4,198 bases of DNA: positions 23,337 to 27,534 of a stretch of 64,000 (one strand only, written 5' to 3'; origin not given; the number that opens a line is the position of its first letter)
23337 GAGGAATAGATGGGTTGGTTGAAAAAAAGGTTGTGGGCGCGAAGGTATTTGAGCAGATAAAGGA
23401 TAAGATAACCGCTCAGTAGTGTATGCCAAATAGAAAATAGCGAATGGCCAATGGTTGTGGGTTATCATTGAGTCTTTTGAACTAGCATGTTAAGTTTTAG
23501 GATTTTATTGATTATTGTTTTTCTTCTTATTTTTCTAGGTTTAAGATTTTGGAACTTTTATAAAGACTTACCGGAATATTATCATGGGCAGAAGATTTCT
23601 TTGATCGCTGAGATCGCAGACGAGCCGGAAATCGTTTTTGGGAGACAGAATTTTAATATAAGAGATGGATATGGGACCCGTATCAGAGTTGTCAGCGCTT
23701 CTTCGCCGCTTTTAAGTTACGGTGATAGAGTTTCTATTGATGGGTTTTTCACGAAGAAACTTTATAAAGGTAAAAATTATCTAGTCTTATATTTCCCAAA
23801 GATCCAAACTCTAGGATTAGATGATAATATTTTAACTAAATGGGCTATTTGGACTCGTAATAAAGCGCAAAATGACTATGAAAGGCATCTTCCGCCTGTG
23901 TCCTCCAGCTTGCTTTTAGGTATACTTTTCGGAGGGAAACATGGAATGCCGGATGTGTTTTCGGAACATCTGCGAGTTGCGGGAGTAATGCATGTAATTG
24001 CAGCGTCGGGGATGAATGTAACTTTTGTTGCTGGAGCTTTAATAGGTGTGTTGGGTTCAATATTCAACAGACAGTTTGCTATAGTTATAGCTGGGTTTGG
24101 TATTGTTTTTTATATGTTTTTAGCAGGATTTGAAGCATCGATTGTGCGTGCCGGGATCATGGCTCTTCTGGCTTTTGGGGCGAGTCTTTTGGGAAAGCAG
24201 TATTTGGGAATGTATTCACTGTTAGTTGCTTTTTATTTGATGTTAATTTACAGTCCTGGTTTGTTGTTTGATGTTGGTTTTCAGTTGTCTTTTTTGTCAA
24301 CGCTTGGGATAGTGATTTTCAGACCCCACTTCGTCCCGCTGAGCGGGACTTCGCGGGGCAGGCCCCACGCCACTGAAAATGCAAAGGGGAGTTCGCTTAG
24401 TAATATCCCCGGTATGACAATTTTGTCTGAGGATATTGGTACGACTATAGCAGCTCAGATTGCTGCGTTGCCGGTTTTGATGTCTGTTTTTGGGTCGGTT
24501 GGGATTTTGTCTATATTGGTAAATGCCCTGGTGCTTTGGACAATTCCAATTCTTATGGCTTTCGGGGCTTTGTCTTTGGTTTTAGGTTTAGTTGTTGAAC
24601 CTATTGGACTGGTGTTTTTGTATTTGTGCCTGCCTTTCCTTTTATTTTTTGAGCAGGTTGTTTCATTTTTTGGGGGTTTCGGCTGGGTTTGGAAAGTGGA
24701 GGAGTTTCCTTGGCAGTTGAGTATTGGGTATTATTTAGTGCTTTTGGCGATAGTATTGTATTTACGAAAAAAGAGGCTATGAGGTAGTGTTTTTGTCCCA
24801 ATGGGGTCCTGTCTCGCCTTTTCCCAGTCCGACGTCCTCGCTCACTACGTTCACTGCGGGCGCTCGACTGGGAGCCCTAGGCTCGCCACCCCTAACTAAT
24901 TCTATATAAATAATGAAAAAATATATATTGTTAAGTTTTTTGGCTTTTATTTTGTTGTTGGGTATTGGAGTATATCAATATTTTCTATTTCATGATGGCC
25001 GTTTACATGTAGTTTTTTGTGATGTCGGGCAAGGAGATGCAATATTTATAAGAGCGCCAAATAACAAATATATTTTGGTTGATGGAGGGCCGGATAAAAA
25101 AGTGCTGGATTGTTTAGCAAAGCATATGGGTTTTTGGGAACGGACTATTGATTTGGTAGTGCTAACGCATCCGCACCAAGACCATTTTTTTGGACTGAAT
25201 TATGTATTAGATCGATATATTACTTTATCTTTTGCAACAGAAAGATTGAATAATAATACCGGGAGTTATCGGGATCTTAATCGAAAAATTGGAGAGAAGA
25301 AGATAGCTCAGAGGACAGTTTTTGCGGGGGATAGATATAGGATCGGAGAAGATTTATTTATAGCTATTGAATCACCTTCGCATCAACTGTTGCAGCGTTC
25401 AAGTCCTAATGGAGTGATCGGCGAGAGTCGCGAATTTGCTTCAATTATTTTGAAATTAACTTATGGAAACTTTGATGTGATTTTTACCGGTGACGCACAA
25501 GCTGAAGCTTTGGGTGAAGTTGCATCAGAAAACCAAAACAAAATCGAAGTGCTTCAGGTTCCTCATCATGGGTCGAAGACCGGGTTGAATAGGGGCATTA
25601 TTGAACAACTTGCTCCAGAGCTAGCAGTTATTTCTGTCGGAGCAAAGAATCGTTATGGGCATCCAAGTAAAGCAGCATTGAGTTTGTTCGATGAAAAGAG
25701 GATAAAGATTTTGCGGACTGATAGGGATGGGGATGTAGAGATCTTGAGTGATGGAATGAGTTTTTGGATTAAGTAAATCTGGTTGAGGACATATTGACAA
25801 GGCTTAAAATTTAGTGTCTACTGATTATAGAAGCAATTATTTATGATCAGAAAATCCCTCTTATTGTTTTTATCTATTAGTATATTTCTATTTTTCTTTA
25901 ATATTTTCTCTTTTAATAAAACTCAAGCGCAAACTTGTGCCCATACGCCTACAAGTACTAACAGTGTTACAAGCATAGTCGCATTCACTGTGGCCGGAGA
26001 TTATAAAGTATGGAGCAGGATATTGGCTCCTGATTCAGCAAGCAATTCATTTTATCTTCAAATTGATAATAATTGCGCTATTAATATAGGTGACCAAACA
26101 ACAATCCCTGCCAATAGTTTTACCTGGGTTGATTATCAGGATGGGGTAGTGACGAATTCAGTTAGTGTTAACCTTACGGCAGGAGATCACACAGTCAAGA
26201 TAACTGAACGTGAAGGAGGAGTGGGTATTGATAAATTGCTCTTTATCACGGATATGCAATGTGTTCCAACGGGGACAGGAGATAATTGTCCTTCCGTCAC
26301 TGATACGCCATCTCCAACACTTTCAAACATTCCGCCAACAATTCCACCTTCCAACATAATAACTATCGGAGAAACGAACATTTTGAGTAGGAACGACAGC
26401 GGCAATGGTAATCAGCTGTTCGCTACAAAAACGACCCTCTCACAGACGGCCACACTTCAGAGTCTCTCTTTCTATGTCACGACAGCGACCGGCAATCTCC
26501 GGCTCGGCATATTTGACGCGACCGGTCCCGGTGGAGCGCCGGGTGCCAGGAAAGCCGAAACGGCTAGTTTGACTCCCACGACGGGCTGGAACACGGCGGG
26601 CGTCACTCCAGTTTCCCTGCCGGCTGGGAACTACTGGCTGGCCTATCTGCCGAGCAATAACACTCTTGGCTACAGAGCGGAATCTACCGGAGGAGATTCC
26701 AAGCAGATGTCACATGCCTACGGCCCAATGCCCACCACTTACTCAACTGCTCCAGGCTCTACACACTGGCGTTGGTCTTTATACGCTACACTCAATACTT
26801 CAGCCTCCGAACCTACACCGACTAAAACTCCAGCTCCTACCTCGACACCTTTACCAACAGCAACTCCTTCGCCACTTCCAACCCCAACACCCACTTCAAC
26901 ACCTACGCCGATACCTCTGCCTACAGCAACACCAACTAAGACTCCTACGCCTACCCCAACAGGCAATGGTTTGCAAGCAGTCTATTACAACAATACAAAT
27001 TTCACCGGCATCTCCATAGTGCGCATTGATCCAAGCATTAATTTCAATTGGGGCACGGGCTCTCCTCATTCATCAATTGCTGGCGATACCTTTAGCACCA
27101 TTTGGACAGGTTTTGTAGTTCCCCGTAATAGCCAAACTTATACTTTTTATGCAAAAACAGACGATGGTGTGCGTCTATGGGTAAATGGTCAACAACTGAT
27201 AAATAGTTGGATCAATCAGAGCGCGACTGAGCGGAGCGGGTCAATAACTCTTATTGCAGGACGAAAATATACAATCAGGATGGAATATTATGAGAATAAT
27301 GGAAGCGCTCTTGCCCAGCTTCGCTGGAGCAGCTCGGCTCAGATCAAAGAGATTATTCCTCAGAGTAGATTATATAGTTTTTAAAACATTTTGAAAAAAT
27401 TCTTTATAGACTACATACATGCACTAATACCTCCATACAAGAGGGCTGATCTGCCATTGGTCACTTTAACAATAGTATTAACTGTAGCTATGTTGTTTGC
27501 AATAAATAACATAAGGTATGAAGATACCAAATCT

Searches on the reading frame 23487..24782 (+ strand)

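Call 17: search_protein_families(library=pfam, proteins=[window:23487-24782:+])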
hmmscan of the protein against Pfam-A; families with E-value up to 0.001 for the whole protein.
window:23487-24782:+ (431 aa): 1 family
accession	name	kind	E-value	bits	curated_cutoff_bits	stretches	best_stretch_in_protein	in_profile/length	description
PF03772.21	Competence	-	1.7e-45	155.9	23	1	146-428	1-269/270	Competence protein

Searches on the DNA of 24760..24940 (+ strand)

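Call 61: build_rna_model(alignment_id=A4)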
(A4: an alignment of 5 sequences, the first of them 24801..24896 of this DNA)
Model R1 built from alignment A4 (5 sequences, 108 columns); structure: RNAalifold consensus.
model positions 97; base pairs 31; branch points 0; effective number of sequences 1; information 0.589 bits per position. Calibrated on 0.2 Mb of random sequence (short: E-values are rough).
structure used (alignment columns):
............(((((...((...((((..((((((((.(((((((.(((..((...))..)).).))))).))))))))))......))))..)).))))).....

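Call 62: search_with_rna_model(model_id=R1, sources=[window, L002, L003, L004, L005, L006, L007, L008, L001], max_evalue=10, show_alignments=8)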
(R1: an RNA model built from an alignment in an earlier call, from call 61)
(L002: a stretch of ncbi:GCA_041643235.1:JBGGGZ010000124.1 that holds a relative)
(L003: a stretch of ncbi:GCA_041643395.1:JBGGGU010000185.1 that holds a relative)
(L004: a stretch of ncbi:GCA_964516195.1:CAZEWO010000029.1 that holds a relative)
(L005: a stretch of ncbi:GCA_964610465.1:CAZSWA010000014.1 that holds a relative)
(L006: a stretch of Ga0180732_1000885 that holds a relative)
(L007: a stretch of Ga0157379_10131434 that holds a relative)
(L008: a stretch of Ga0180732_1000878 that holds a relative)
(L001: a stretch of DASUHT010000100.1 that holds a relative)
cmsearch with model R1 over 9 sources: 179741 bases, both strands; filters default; matches with E-value up to 10: 13.
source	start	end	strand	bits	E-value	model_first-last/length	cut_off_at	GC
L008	2835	2931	+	110.3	1.8e-24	1-97/97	no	0.7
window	24800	24896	+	109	4e-24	1-97/97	no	0.64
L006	13148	13244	+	105.6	2.7e-23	1-97/97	no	0.66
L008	9385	9481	+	104.3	5.8e-23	1-97/97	no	0.65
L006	7211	7307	+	103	1.2e-22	1-97/97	no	0.68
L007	1844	1933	-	83.1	1e-17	1-97/97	no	0.62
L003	13475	13553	+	53.9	1.7e-10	1-97/97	no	0.65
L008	2857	2908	-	17.9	0.14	23-74/97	no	0.71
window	9807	9852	+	14.2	1.1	1-97/97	no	0.65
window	24799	24895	-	13.4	1.8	1-97/97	no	0.64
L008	9407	9458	-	13.1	2.1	23-74/97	no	0.62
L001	2239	2290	+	12.4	3.1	1-97/97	no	0.73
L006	13170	13221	-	12.4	3.1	23-74/97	no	0.63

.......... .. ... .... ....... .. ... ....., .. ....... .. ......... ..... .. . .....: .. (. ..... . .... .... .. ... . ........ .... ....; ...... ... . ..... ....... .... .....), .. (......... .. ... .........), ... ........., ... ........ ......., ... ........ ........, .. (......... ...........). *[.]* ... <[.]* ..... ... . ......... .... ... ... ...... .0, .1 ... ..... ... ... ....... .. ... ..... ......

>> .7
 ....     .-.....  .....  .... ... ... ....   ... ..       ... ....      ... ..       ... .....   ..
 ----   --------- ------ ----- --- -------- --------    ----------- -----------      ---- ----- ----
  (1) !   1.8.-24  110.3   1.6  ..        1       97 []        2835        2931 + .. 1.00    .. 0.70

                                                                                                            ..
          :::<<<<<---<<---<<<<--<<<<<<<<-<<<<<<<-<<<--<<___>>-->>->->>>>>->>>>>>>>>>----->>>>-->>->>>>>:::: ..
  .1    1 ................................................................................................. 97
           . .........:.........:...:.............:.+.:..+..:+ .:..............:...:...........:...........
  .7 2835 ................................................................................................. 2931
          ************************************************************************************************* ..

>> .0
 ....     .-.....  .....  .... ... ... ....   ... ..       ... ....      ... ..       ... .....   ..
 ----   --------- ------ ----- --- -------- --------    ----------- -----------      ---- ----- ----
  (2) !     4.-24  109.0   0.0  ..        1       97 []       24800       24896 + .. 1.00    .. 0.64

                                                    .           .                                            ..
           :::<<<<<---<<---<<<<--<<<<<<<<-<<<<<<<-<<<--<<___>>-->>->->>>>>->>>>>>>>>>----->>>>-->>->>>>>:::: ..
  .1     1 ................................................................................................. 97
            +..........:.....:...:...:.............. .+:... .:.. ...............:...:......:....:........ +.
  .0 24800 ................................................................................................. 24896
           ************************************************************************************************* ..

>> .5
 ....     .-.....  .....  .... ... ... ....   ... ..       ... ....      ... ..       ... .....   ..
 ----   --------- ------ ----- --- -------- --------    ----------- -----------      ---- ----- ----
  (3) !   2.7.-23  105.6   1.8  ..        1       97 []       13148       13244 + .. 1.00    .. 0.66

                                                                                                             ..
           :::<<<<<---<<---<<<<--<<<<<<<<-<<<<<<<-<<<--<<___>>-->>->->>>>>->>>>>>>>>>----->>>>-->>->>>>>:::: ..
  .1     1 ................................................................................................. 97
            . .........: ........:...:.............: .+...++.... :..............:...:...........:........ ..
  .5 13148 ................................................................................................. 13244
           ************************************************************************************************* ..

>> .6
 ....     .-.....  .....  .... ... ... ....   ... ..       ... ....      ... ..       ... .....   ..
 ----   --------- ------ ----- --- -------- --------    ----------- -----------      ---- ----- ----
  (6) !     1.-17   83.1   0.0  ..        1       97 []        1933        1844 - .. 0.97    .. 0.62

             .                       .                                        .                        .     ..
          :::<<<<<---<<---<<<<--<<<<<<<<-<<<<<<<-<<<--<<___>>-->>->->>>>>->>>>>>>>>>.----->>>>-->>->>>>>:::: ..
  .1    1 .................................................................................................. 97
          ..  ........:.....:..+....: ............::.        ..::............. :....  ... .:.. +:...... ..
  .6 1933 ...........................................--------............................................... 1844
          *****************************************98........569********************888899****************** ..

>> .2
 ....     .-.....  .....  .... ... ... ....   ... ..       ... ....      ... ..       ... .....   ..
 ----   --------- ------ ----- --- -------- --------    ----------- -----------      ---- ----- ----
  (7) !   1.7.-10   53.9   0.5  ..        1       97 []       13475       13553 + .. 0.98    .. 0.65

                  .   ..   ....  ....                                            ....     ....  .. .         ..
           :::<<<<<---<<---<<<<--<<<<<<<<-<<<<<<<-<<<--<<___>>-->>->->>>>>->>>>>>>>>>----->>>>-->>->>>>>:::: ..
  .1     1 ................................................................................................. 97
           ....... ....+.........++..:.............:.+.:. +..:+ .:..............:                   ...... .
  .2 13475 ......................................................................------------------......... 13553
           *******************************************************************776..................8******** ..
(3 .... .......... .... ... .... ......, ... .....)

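Call 69: search_rna_families(source=window, start=24760, end=24940, threshold=evalue, max_evalue=10)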
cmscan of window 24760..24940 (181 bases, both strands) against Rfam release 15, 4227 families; matches with E-value up to 10: 3.
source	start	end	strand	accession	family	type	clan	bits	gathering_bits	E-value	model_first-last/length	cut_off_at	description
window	24774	24819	+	RF01170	snoU61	Gene; snRNA; snoRNA; CD-box;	CL00067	15.2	55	0.91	1-84/84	no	Small nucleolar RNA U61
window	24772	24824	+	RF00811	mir-84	Gene; miRNA;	-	15.1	60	0.47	1-75/75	no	mir-84 microRNA precursor family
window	24761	24862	-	RF00060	HgcE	Gene; snRNA; snoRNA; HACA-box;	-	9.9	50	7.5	1-130/130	no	HgcE RNA (Pab105)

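Call 91: search_with_rna_model(model_id=R1, sources=[L009, L010], max_evalue=10)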
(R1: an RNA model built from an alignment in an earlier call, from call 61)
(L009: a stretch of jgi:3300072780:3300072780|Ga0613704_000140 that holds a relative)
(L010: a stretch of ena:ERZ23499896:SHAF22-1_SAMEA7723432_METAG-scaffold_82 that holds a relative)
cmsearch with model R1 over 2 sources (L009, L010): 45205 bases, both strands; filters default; matches with E-value up to 10: 0.
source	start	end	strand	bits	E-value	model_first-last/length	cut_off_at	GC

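Call 98: search_with_rna_model(model_id=R1, sources=[L011, L012, L013], max_evalue=10, show_alignments=6)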
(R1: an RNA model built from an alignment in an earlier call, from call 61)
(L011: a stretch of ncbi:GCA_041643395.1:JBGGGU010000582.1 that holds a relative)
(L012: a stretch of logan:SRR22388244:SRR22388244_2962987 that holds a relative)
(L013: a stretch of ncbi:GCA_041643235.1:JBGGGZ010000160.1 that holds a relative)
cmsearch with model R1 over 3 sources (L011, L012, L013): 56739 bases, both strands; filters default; matches with E-value up to 10: 3.
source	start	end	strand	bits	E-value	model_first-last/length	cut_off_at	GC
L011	9882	9978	+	107.4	3e-24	1-97/97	no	0.7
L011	10892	10984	+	49.6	6.1e-10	1-97/97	no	0.71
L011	10829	10862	+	19.4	0.018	1-97/97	no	0.71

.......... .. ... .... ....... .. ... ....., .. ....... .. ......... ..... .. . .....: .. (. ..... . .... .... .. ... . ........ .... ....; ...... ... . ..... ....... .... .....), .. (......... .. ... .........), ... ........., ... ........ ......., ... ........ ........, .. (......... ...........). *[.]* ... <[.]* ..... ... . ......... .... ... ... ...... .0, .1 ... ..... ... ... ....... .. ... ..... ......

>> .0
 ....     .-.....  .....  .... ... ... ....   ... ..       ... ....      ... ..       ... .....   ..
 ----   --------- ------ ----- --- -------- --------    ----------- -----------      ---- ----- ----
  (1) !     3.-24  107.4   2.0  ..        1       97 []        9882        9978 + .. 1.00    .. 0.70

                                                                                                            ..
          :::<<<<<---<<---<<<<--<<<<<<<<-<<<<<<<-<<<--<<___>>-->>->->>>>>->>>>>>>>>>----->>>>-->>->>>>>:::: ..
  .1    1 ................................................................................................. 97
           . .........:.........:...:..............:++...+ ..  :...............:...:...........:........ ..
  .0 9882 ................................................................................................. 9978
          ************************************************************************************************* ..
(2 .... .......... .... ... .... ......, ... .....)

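Call 111: search_with_rna_model(model_id=R1, source=window, filters=off, max_evalue=10, show_alignments=4)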
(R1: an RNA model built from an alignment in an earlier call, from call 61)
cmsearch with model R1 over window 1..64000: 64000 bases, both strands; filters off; matches with E-value up to 10: 9.
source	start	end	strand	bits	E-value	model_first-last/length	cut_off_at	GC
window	24800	24896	+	109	1.4e-24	1-97/97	no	0.64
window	9807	9852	+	14.2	0.39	1-97/97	no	0.65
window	24799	24895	-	13.4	0.65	1-97/97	no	0.64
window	26593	26650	+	11.1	2.4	1-97/97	no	0.66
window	62894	62985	-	9.6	5.5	1-97/97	no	0.38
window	59493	59553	-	9.5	5.8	1-97/97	no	0.38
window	19745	19830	+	8.9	8.3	1-97/97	no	0.71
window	19642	19672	+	8.9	8.4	1-97/97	no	0.71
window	55271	55347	-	8.7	9.5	1-97/97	no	0.38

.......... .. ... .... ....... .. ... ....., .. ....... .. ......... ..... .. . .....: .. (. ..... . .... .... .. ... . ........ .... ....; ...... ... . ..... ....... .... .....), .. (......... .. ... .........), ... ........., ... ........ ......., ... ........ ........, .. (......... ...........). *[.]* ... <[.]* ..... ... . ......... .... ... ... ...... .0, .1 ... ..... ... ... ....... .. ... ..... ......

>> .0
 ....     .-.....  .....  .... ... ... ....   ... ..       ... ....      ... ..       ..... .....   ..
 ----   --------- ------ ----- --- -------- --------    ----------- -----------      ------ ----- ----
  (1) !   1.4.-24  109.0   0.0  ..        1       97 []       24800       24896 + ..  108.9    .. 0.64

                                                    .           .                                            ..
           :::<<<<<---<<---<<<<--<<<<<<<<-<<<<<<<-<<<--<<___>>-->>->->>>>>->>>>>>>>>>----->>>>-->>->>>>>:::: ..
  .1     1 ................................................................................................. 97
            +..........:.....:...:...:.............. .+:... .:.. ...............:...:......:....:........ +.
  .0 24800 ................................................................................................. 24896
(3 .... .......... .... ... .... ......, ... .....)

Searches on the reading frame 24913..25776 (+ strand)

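Call 17: search_protein_families(library=pfam, proteins=[window:24913-25776:+])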
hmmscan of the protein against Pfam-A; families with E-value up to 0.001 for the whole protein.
window:24913-25776:+ (287 aa): 3 families
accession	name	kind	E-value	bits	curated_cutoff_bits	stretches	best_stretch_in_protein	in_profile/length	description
PF00753.33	Lactamase_B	-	3.1e-13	50.6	22.7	1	37-104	2-69/196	Metallo-beta-lactamase superfamily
PF25281.1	MBL_MAP1B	-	6.3e-06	25.9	37.6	1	38-125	28-108/279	MAP1B MBL-like domain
PF12706.13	Lactamase_B_2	-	1.9e-05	24.8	27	1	54-196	3-144/200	Beta-lactamase superfamily domain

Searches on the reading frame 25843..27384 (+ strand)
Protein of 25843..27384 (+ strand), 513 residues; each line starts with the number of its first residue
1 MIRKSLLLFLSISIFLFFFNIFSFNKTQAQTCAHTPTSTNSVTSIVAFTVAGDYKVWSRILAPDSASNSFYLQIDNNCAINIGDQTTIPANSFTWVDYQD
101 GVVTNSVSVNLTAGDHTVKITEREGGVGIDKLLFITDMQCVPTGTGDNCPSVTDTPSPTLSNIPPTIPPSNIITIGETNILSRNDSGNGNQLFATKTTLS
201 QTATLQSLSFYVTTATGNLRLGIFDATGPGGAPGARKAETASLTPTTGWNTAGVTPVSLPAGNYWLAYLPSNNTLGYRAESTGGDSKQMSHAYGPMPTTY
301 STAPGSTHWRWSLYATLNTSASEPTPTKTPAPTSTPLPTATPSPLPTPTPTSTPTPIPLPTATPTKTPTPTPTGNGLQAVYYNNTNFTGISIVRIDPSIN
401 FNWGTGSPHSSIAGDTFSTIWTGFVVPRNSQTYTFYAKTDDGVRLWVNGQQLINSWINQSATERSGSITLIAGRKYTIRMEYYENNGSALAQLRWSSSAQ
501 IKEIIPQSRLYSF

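Call 82: search_protein_families(library=pfam, proteins=[window:25843-27384:+], max_evalue=0.00001)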
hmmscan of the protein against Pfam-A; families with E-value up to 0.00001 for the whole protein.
window:25843-27384:+ (513 aa): 2 families
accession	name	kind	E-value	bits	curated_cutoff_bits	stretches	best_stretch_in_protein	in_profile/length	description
PF07691.17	PA14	-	3e-32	111.9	24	1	375-508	3-146/147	PA14 domain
PF10528.15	GLEYA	-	1.3e-07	32.3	26.2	1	418-491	2-85/91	GLEYA domain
